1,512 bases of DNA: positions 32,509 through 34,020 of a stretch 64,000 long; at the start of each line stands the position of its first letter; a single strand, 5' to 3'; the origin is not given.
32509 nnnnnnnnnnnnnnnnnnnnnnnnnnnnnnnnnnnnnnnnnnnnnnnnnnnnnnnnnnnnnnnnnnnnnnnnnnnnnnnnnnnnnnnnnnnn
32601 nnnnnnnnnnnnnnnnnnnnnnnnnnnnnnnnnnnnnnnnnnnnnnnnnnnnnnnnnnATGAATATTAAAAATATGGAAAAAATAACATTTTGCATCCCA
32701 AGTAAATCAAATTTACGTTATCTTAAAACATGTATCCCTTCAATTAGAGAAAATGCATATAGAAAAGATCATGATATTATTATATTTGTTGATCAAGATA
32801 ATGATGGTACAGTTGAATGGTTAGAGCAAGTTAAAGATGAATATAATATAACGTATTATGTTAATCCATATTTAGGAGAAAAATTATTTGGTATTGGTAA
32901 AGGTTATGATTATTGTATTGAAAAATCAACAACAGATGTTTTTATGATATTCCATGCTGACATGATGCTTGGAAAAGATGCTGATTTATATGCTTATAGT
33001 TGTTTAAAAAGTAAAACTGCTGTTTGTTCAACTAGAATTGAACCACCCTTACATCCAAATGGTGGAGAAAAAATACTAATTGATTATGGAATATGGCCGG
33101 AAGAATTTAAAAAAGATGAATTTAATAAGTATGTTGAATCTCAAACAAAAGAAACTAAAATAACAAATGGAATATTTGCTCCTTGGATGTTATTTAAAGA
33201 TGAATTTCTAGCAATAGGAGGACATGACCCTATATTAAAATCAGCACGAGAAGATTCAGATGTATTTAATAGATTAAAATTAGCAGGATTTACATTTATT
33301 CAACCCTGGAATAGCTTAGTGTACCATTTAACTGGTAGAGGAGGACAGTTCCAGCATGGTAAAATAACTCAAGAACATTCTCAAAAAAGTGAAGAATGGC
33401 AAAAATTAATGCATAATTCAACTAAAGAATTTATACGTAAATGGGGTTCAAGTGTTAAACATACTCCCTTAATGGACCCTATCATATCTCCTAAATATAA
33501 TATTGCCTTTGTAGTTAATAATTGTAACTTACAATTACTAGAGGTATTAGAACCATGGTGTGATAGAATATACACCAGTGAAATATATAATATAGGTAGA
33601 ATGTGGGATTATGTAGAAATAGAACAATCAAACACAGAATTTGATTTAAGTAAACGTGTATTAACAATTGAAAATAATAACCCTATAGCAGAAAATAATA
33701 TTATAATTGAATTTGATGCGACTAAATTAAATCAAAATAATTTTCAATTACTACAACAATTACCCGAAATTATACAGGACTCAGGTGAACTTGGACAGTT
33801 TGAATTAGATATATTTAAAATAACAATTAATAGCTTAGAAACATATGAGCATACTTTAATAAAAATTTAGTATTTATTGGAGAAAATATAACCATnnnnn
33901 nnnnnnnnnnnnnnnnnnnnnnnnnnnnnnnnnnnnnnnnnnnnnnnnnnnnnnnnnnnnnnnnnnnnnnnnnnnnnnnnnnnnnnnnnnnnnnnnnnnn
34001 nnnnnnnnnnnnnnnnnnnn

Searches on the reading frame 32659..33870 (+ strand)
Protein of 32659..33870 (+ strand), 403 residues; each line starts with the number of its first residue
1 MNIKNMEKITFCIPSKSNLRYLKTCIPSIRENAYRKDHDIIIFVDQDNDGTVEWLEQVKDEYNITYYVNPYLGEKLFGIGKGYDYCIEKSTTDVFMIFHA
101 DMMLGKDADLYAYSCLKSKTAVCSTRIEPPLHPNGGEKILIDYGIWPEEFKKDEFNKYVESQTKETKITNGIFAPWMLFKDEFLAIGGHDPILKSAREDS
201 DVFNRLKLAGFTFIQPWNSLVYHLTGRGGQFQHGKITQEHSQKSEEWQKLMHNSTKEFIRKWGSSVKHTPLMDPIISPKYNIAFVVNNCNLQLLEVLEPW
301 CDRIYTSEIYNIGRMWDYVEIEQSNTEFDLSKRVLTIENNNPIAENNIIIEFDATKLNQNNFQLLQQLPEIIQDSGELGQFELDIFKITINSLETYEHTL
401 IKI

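Call 10: search_protein_families(library=pfam, proteins=[window:32659-33870:+], max_evalue=0.001)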
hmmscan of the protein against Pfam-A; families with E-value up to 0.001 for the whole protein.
window:32659-33870:+ (403 aa): 2 families
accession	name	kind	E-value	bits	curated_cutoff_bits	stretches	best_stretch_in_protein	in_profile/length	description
PF00535.33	Glycos_transf_2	-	9.2e-09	35.9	23.3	1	11-109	2-96/168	Glycosyl transferase family 2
PF13641.12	Glyco_tranf_2_3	-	5.3e-05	23.8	27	1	9-224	3-212/230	Glycosyltransferase like family 2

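Call 54: search_protein_families(library=ncbifam, proteins=[window:32659-33870:+], max_evalue=0.001)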
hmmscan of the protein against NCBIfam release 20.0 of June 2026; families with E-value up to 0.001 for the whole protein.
window:32659-33870:+ (403 aa): 2 families
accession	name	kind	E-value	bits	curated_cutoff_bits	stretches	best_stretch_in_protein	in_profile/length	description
NF041875.1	EPS_EpsD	equivalog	0.0008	18.9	370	0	13-227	5-210/325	exopolysaccharide biosynthesis glycosyltransferase EpsD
TIGR03937.1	PgaC_IcaA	equivalog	0.00095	18.2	422.3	0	2-123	40-157/407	poly-beta-1,6-N-acetyl-D-glucosamine synthase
